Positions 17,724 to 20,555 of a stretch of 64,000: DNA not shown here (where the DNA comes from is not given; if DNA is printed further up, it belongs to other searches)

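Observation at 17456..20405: FHA-domain protein immediately downstream of a CHASE2-sensor Hanks-type Ser/Thr kinase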

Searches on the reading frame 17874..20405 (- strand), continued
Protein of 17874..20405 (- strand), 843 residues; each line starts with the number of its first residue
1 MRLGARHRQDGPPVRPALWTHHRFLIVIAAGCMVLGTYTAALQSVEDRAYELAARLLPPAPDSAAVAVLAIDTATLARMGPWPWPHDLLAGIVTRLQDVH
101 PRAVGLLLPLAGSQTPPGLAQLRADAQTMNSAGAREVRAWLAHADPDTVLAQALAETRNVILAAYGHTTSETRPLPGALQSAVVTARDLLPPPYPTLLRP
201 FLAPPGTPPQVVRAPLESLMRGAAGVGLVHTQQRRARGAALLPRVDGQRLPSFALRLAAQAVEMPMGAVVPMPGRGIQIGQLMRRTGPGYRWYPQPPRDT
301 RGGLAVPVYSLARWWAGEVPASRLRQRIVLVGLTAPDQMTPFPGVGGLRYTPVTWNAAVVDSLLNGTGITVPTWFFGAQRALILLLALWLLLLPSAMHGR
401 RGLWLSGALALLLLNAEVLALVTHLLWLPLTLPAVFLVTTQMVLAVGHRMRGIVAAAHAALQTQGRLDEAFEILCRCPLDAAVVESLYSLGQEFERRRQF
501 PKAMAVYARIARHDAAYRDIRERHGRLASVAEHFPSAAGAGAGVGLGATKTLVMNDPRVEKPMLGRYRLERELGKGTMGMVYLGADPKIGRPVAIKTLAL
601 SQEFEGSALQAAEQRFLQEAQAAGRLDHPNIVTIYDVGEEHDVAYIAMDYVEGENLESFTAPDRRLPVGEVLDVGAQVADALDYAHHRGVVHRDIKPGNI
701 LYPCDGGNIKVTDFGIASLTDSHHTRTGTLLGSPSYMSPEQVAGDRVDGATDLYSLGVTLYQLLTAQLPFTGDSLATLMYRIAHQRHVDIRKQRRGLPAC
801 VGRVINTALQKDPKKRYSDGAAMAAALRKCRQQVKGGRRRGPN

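Call 5: find_homologous_proteins(query=window:17874-20405:-, max_evalue=1e-10)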
Query window:17874-20405:- (843 aa): 487 proteins with E <= 1e-10 among 8000 candidates; the best 120 are listed.
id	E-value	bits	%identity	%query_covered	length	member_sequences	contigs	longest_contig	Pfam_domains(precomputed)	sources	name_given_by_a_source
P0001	0.0e+0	1840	99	98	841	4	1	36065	PF07714.24,PF00069.32,PF05226.17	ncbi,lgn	ncbi:MAG: CHASE2 domain-containing serine/threonine-protein kinase [Gammaproteobacteria bacterium]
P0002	1.4e-290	985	58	98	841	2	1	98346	PF07714.24,PF00069.32,PF05226.17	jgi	-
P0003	3.3e-221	755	48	98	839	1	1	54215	PF07714.24,PF00069.32,PF05226.17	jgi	jgi:CHASE2 domain-containing sensor protein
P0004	9.1e-217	740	46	96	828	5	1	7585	PF07714.24,PF00069.32,PF05226.17,PF03109.23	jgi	-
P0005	1.6e-216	740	46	96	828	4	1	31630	PF07714.24,PF00069.32,PF05226.17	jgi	-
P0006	2.5e-213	729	47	98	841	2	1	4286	PF07714.24,PF00069.32,PF05226.17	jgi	-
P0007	3.0e-213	729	46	98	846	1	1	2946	PF07714.24,PF00069.32,PF05226.17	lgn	-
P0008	1.1e-212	727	45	96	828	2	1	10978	PF07714.24,PF00069.32,PF05226.17,PF03109.23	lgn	-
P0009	1.9e-212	726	45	94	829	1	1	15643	PF07714.24,PF00069.32,PF05226.17,PF03109.23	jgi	-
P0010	3.1e-208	712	44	96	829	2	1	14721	PF07714.24,PF00069.32,PF05226.17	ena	-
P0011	5.1e-206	705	44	96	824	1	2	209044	PF07714.24,PF00069.32,PF05226.17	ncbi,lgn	ncbi:MAG: hypothetical protein Kow006_11610 [Gammaproteobacteria bacterium]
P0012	1.3e-192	661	53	73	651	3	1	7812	PF07714.24,PF00069.32,PF05226.17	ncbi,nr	ncbi:MAG: protein kinase, partial [Gammaproteobacteria bacterium]|nr:protein kinase [Gammaproteobact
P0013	1.0e-182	628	40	97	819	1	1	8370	PF07714.24,PF00069.32,PF05226.17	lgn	-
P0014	4.6e-182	626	41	97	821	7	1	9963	PF07714.24,PF00069.32,PF05226.17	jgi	jgi:CHASE2 domain-containing sensor protein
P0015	3.6e-179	616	39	97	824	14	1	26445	PF07714.24,PF00069.32,PF05226.17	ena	-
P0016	3.9e-174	599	40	96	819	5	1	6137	PF07714.24,PF00069.32,PF05226.17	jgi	jgi:eukaryotic-like serine/threonine-protein kinase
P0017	5.9e-166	572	44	94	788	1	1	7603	PF07714.24,PF00069.32,PF05226.17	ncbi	-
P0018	1.6e-151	525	40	94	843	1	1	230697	PF07714.24,PF00069.32,PF05226.17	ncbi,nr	ncbi:MAG TPA: serine/threonine-protein kinase [Gammaproteobacteria bacterium]|nr:serine/threonine-pr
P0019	2.1e-143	498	38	96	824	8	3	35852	PF07714.24,PF00069.32,PF05226.17,PF13428.13,PF07719.24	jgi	-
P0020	3.0e-142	494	38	94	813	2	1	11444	PF07714.24,PF00069.32,PF05226.17,PF07719.24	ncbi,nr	ncbi:MAG: protein kinase [Gammaproteobacteria bacterium]|nr:protein kinase [Gammaproteobacteria bact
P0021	7.9e-141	489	37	94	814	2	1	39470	PF07714.24,PF00069.32,PF05226.17,PF07719.24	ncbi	-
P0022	4.8e-139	483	39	93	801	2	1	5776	PF07714.24,PF00069.32,PF05226.17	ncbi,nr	ncbi:MAG TPA: serine/threonine-protein kinase [Gammaproteobacteria bacterium]|nr:serine/threonine-pr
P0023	1.2e-138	482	36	94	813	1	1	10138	PF07714.24,PF00069.32,PF05226.17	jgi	jgi:eukaryotic-like serine/threonine-protein kinase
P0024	1.1e-126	443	36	93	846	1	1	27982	PF07714.24,PF00069.32,PF05226.17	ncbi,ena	-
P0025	3.2e-118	414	50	46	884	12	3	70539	PF07714.24,PF00069.32,PF05226.17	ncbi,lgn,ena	-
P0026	2.1e-116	408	36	93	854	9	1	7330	PF07714.24,PF00069.32,PF05226.17,PF00515.35,PF07719.24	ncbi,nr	ncbi:MAG TPA: serine/threonine-protein kinase [Steroidobacter sp.]|nr:serine/threonine-protein kinas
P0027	3.8e-106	375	40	31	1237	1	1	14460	PF06293.21,PF07714.24,PF00069.32,PF03109.23,PF14531.13,PF17667.8,PF01636.30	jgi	jgi:serine/threonine protein kinase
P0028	5.1e-59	219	39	31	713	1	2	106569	PF07714.24,PF00069.32,PF05226.17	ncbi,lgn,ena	-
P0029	1.1e-58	218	39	30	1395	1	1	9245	PF07714.24,PF00069.32,PF03109.23,PF13424.13,PF07719.24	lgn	-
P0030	4.8e-52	196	45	31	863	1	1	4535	PF13431.13,PF13414.13,PF13428.13,PF17667.8,PF14559.13,PF07714.24,PF00069.32,PF00515.35,PF13424.13,PF14531.13,PF13432.13,PF13181.13,PF07719.24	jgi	jgi:serine/threonine protein kinase/Flp pilus assembly protein TadD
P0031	1.6e-51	194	40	33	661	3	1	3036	PF07714.24,PF00069.32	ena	-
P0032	1.2e-50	191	44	31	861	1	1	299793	PF13431.13,PF13414.13,PF13428.13,PF17667.8,PF14559.13,PF07714.24,PF00069.32,PF00515.35,PF13424.13,PF14531.13,PF13432.13,PF13181.13,PF07719.24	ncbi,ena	-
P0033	6.9e-49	185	40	33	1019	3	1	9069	PF07714.24,PF00069.32,PF03109.23,PF25872.1,PF13401.13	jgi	jgi:predicted ATPase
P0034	2.5e-48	183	39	31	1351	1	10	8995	PF14559.13,PF07714.24,PF00069.32,PF14326.12,PF03109.23,PF13428.13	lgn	-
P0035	1.2e-47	181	43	26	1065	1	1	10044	PF07714.24,PF00069.32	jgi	jgi:tetratricopeptide (TPR) repeat protein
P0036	2.0e-47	180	32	31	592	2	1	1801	PF07714.24,PF00069.32,PF03109.23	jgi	jgi:serine/threonine protein kinase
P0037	4.4e-47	179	33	33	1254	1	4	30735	PF07714.24,PF00069.32,PF03109.23,PF17667.8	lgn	-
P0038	1.8e-46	177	39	30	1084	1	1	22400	PF07714.24,PF00069.32,PF03109.23,PF01636.30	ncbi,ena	-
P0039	3.0e-46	176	40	34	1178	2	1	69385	PF07714.24,PF00069.32,PF13424.13,PF13191.13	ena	-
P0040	3.8e-46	176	37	33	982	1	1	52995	PF14559.13,PF07714.24,PF13431.13,PF00069.32,PF13414.13,PF00515.35,PF03109.23,PF13428.13,PF13181.13,PF07719.24,PF01636.30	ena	-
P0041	5.3e-46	176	39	32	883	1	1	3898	PF07714.24,PF00069.32,PF26549.1,PF26550.2,PF07676.19,PF01636.30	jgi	jgi:eukaryotic-like serine/threonine-protein kinase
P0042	5.3e-46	176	37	33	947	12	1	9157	PF07714.24,PF00069.32,PF03109.23,PF13181.13,PF01636.30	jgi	jgi:serine/threonine protein kinase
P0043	1.2e-45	174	37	33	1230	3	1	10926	PF07714.24,PF00069.32,PF03109.23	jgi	jgi:predicted Ser/Thr protein kinase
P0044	1.9e-45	174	38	31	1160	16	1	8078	PF13431.13,PF23914.2,PF13414.13,PF13176.13,PF24885.2,PF13428.13,PF13374.13,PF14559.13,PF07714.24,PF00069.32,PF17874.8,PF00515.35,PF03109.23,PF12895.14,PF13424.13,PF14938.13,PF13432.13,PF13181.13,PF07719.24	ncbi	-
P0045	5.1e-45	172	40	33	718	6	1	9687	PF14559.13,PF07714.24,PF00069.32,PF03109.23,PF01636.30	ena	-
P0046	8.2e-45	172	37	33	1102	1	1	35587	PF14559.13,PF07714.24,PF00069.32,PF13424.13,PF13374.13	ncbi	-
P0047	2.5e-44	170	36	33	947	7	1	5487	PF14559.13,PF07714.24,PF13431.13,PF00069.32,PF00515.35,PF03109.23,PF13432.13,PF13428.13,PF13181.13,PF01636.30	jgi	jgi:eukaryotic-like serine/threonine-protein kinase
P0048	3.2e-44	170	38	30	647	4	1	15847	PF07714.24,PF00069.32,PF02203.22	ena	-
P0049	3.2e-44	170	39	32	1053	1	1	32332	PF25174.2,PF24814.2,PF23381.2,PF25173.2,PF12894.14,PF25175.2,PF24817.2,PF07676.19,PF07714.24,PF00069.32,PF03109.23,PF24807.2,PF25460.2,PF00400.39,PF23414.2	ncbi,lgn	-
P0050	3.2e-44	170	39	31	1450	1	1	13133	PF07714.24,PF00069.32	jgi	jgi:hypothetical protein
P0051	8.2e-44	168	41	31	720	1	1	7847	PF14559.13,PF07714.24,PF00069.32,PF03109.23,PF17667.8,PF01636.30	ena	-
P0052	1.7e-43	167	39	31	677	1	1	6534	PF07714.24,PF00069.32,PF03109.23,PF17667.8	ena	-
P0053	4.3e-43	166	37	31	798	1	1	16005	PF13431.13,PF13414.13,PF13428.13,PF14559.13,PF07714.24,PF00069.32,PF00515.35,PF03109.23,PF13424.13,PF13432.13,PF13181.13,PF07719.24,PF01636.30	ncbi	-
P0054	5.6e-43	166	40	30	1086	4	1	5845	PF07714.24,PF00069.32,PF25872.1,PF25199.2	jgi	jgi:predicted ATPase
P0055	8.6e-43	165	37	32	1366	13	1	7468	PF13176.13,PF13374.13,PF14559.13,PF07714.24,PF00069.32,PF17874.8,PF00515.35,PF03109.23,PF13424.13,PF13432.13,PF07719.24,PF01636.30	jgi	jgi:serine/threonine protein kinase/tetratricopeptide (TPR) repeat protein/TolB-like protein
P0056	9.9e-43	165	39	32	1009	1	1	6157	PF07714.24,PF00069.32,PF00515.35,PF13424.13,PF13176.13,PF24885.2,PF13432.13,PF13428.13,PF13181.13,PF07719.24,PF13374.13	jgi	jgi:serine/threonine protein kinase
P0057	1.5e-42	164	39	31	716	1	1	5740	PF14559.13,PF07714.24,PF00069.32,PF03109.23,PF17667.8,PF01636.30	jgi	jgi:tRNA A-37 threonylcarbamoyl transferase component Bud32/tetratricopeptide (TPR) repeat protein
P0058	2.1e-42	164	33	44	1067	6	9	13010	PF25168.2,PF25174.2,PF24814.2,PF24105.2,PF23381.2,PF25173.2,PF12894.14,PF25175.2,PF24817.2,PF24796.2,PF07714.24,PF00069.32,PF25172.2,PF24782.3,PF25391.2,PF23341.2,PF24807.2,PF25047.1,PF00400.39,PF23414.2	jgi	-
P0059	6.2e-42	162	37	31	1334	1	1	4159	PF25168.2,PF25174.2,PF24814.2,PF07691.18,PF23381.2,PF25173.2,PF25175.2,PF24817.2,PF23393.3,PF07714.24,PF00069.32,PF25172.2,PF24807.2,PF25460.2,PF00400.39,PF23414.2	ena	-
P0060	6.9e-42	162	37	32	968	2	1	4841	PF07714.24,PF00069.32,PF13414.13,PF13432.13,PF07719.24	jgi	jgi:tetratricopeptide (TPR) repeat protein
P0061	7.7e-42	162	37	32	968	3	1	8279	PF14559.13,PF07714.24,PF00069.32,PF13432.13,PF13428.13,PF07719.24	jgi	jgi:tetratricopeptide (TPR) repeat protein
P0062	1.0e-41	161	38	32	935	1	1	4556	PF14559.13,PF07714.24,PF00069.32,PF07719.24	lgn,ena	-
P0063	1.2e-41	161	39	33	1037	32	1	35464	PF07714.24,PF00069.32,PF13414.13,PF01636.30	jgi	-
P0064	2.5e-41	160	39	32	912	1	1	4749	PF07714.24,PF00069.32,PF00515.35,PF13424.13,PF13181.13,PF07719.24,PF13374.13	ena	-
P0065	3.0e-41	160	36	36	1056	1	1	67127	PF07714.24,PF00069.32,PF00515.35,PF03109.23,PF13424.13,PF13176.13,PF13181.13,PF07719.24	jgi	jgi:tetratricopeptide (TPR) repeat protein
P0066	5.1e-41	159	36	31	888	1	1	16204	PF13431.13,PF25062.2,PF13414.13,PF13428.13,PF14559.13,PF07714.24,PF00069.32,PF00515.35,PF03109.23,PF13424.13,PF21033.5,PF13432.13,PF13181.13,PF07719.24,PF01636.30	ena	-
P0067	6.6e-41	159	35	35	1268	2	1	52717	PF07714.24,PF00069.32,PF13401.13,PF13191.13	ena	-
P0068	8.4e-41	158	40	29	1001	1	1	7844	PF07714.24,PF00069.32,PF06271.19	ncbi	-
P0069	8.9e-41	158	36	33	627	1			PF07714.24,PF00069.32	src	-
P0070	9.4e-41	158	37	33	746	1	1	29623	PF25174.2,PF23381.2,PF21783.3,PF02239.23,PF24684.2,PF01436.28,PF07676.19,PF08450.19,PF22494.4,PF07714.24,PF00069.32,PF10282.16,PF23414.2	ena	-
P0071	9.7e-41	158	39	33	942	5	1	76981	PF14559.13,PF07714.24,PF00069.32,PF03109.23,PF01636.30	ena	-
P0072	1.0e-40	158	38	33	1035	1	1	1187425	PF07714.24,PF00069.32,PF13424.13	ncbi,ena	-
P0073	1.8e-40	157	36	32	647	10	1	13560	PF07714.24,PF00069.32,PF01636.30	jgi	jgi:hypothetical protein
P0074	2.0e-40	157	37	33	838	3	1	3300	PF07714.24,PF00069.32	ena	-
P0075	2.3e-40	157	37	31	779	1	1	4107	PF14559.13,PF07714.24,PF13431.13,PF00069.32,PF03109.23,PF07719.24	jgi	jgi:serine/threonine-protein kinase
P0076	2.8e-40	157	38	30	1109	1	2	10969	PF13414.13,PF13374.13,PF14559.13,PF24575.2,PF07714.24,PF00069.32,PF00515.35,PF03109.23,PF13424.13,PF14938.13,PF13432.13,PF07719.24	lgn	-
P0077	4.0e-40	156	36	32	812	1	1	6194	PF14559.13,PF07714.24,PF13431.13,PF00069.32,PF13414.13,PF00515.35,PF03109.23,PF13432.13,PF13428.13,PF07719.24,PF01636.30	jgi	jgi:serine/threonine-protein kinase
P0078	5.0e-40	156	39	31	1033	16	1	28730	PF07714.24,PF00069.32,PF00515.35,PF13424.13,PF24885.2,PF07719.24,PF13374.13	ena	-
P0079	5.7e-40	156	35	32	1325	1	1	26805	PF23769.2,PF23586.3,PF25048.2,PF07865.18,PF23342.2,PF23411.2,PF02239.23,PF23393.3,PF23609.2,PF00069.32,PF24797.2,PF15492.13,PF20426.5,PF25460.2,PF11715.17,PF25178.1,PF23775.2,PF25173.2,PF23383.2,PF25171.2,PF12894.14,PF24780.2,PF16755.12,PF23761.2,PF25172.2,PF24782.3,PF25047.1,PF26550.2,PF23756.2,PF2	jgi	jgi:WD40 repeat protein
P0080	6.2e-40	155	38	30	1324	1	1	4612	PF07714.24,PF00069.32,PF13191.13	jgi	jgi:tetratricopeptide (TPR) repeat protein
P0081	1.9e-39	154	38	31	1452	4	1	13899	PF07714.24,PF00069.32,PF13424.13,PF13401.13,PF00211.26,PF13191.13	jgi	jgi:predicted ATPase/class 3 adenylate cyclase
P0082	2.7e-39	153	37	33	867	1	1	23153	PF07714.24,PF13431.13,PF00069.32,PF01636.30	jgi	-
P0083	2.7e-39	153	35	32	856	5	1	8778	PF13431.13,PF23914.2,PF13414.13,PF13176.13,PF13428.13,PF25064.2,PF13374.13,PF14559.13,PF07714.24,PF00069.32,PF13371.13,PF00515.35,PF03109.23,PF12895.14,PF13424.13,PF21033.5,PF13432.13,PF13181.13,PF07719.24,PF01636.30,PF13174.13,PF20308.5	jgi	jgi:serine/threonine-protein kinase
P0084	3.5e-39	153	36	31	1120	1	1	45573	PF07714.24,PF00069.32,PF00515.35,PF13424.13,PF13428.13,PF13181.13,PF07719.24,PF13174.13,PF13374.13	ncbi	-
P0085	3.9e-39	153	36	34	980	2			PF07714.24,PF00069.32,PF13424.13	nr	nr:protein kinase [Deltaproteobacteria bacterium]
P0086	4.1e-39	153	36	33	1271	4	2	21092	PF14559.13,PF07714.24,PF00069.32,PF23914.2,PF03109.23,PF13432.13,PF13428.13,PF07719.24,PF13174.13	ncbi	-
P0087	4.6e-39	153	38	32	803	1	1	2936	PF07714.24,PF00069.32,PF03109.23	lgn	-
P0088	4.7e-39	153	38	33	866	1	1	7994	PF14559.13,PF07714.24,PF13431.13,PF00069.32,PF13414.13,PF13432.13,PF07719.24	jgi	jgi:eukaryotic-like serine/threonine-protein kinase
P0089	6.0e-39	152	36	31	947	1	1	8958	PF07714.24,PF00069.32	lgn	-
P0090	6.5e-39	152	37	31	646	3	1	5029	PF07714.24,PF00069.32,PF01636.30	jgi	jgi:predicted Ser/Thr protein kinase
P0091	1.0e-38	151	37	31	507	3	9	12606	PF07714.24,PF00069.32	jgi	jgi:serine/threonine protein kinase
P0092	1.0e-38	151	36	31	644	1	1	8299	PF07714.24,PF00069.32,PF10571.16,PF01636.30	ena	-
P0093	1.1e-38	151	40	31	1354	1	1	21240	PF07714.24,PF00069.32,PF12773.14,PF00515.35,PF03109.23,PF13424.13,PF07719.24,PF13191.13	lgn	-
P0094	1.2e-38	151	35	32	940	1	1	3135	PF07714.24,PF00069.32,PF26549.1,PF00930.28,PF03109.23,PF26550.2,PF07676.19,PF01636.30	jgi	jgi:serine/threonine protein kinase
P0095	1.6e-38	151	38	30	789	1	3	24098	PF13431.13,PF23914.2,PF13414.13,PF13428.13,PF14559.13,PF24575.2,PF07714.24,PF00069.32,PF13371.13,PF00515.35,PF12895.14,PF13424.13,PF21033.5,PF13432.13,PF13181.13,PF14561.13,PF07719.24,PF01636.30,PF13174.13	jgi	jgi:serine/threonine protein kinase/tetratricopeptide (TPR) repeat protein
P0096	1.7e-38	151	36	32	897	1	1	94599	PF07714.24,PF00069.32,PF00012.27,PF03109.23,PF01636.30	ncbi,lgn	-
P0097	2.0e-38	151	38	30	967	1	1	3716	PF07714.24,PF00069.32,PF17874.8,PF00515.35,PF13424.13,PF24885.2,PF13374.13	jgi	jgi:tetratricopeptide (TPR) repeat protein/predicted Ser/Thr protein kinase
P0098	2.9e-38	150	36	31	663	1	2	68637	PF07714.24,PF00069.32,PF01636.30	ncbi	-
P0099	3.0e-38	150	33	40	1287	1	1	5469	PF07714.24,PF00069.32,PF03109.23,PF13401.13,PF01636.30,PF13191.13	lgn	-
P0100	3.0e-38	150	39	30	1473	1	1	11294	PF07714.24,PF00069.32,PF13240.12,PF13424.13,PF00211.26,PF13191.13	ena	-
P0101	3.1e-38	150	38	32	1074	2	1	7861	PF06293.21,PF07714.24,PF13431.13,PF00069.32,PF00515.35,PF12895.14,PF13432.13,PF13181.13,PF07719.24,PF13191.13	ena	-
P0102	3.2e-38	150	35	32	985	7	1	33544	PF07714.24,PF00069.32,PF13414.13,PF03109.23,PF13432.13,PF13428.13,PF01636.30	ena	-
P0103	4.5e-38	149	38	31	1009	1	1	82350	PF13431.13,PF13414.13,PF24885.2,PF13374.13,PF07714.24,PF00069.32,PF17874.8,PF00515.35,PF13424.13,PF13432.13,PF13181.13,PF07719.24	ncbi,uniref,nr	ncbi:serine/threonine-protein kinase [Hyalangium versicolor]|uniref:serine/threonine-protein kinase 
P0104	4.9e-38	149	36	31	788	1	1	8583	PF13431.13,PF23914.2,PF13428.13,PF14559.13,PF07714.24,PF00069.32,PF13424.13,PF21033.5,PF13432.13,PF13429.13,PF13181.13,PF07719.24,PF01636.30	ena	-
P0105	7.3e-38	149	37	32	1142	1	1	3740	PF07714.24,PF00069.32,PF06271.19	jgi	jgi:hypothetical protein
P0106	7.7e-38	149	39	32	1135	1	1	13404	PF25168.2,PF23769.2,PF23586.3,PF13360.14,PF24105.2,PF24805.2,PF25048.2,PF24017.3,PF23342.2,PF24817.2,PF23393.3,PF07714.24,PF23389.2,PF00069.32,PF24797.2,PF20426.5,PF14531.13,PF25460.2,PF00400.39,PF23414.2,PF25178.1,PF23410.5,PF23775.2,PF25174.2,PF07433.18,PF24814.2,PF23381.2,PF25173.2,PF23383.2,PF25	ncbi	-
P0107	9.5e-38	148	34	31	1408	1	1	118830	PF07714.24,PF00069.32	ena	-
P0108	1.1e-37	148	39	31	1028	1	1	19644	PF07714.24,PF00069.32,PF03109.23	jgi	jgi:predicted Ser/Thr protein kinase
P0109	1.7e-37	147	41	26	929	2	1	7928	PF07714.24,PF00069.32,PF13424.13,PF13176.13,PF24885.2,PF13432.13,PF07719.24,PF13374.13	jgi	-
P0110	1.7e-37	147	34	36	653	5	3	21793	PF07714.24,PF00069.32,PF01636.30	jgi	jgi:hypothetical protein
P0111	1.8e-37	147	37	34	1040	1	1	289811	PF13431.13,PF13176.13,PF24885.2,PF13428.13,PF13374.13,PF14559.13,PF07714.24,PF00069.32,PF17874.8,PF00515.35,PF13424.13,PF13432.13,PF13181.13,PF07719.24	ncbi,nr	ncbi:MAG: serine/threonine protein kinase [Myxococcales bacterium]|nr:serine/threonine protein kinas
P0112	1.8e-37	147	36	33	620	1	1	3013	PF07714.24,PF00069.32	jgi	jgi:serine/threonine-protein kinase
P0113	1.8e-37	147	37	32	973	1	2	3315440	PF07714.24,PF00069.32,PF17874.8,PF00515.35,PF13424.13,PF13176.13,PF24885.2,PF13181.13,PF07719.24,PF13374.13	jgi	jgi:tetratricopeptide (TPR) repeat protein/predicted Ser/Thr protein kinase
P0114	1.9e-37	147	33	33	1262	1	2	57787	PF07714.24,PF00069.32,PF03109.23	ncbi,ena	-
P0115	2.1e-37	147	42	25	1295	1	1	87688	PF07714.24,PF00069.32,PF03109.23,PF03781.23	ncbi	ncbi:MAG: protein kinase [Prosthecobacter sp.]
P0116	2.2e-37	147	37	29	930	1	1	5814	PF07714.24,PF00069.32,PF00515.35,PF13424.13,PF13176.13,PF24885.2,PF13432.13,PF13181.13,PF07719.24,PF13374.13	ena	-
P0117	2.4e-37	147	34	33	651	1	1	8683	PF07714.24,PF00069.32,PF01636.30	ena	-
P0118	2.5e-37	147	37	33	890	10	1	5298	PF07714.24,PF10647.16,PF00069.32,PF25174.2,PF26549.1,PF00930.28,PF23381.2,PF26550.2,PF07676.19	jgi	jgi:Tol biopolymer transport system component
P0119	2.5e-37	147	38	31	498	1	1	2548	PF14559.13,PF07714.24,PF00069.32,PF13414.13,PF13371.13,PF00515.35,PF13432.13,PF13428.13,PF13181.13,PF07719.24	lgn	-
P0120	2.6e-37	147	35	30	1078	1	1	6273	PF14559.13,PF07714.24,PF00069.32,PF17874.8,PF00515.35,PF03109.23,PF13424.13,PF13432.13,PF13181.13,PF07719.24,PF13374.13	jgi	jgi:eukaryotic-like serine/threonine-protein kinase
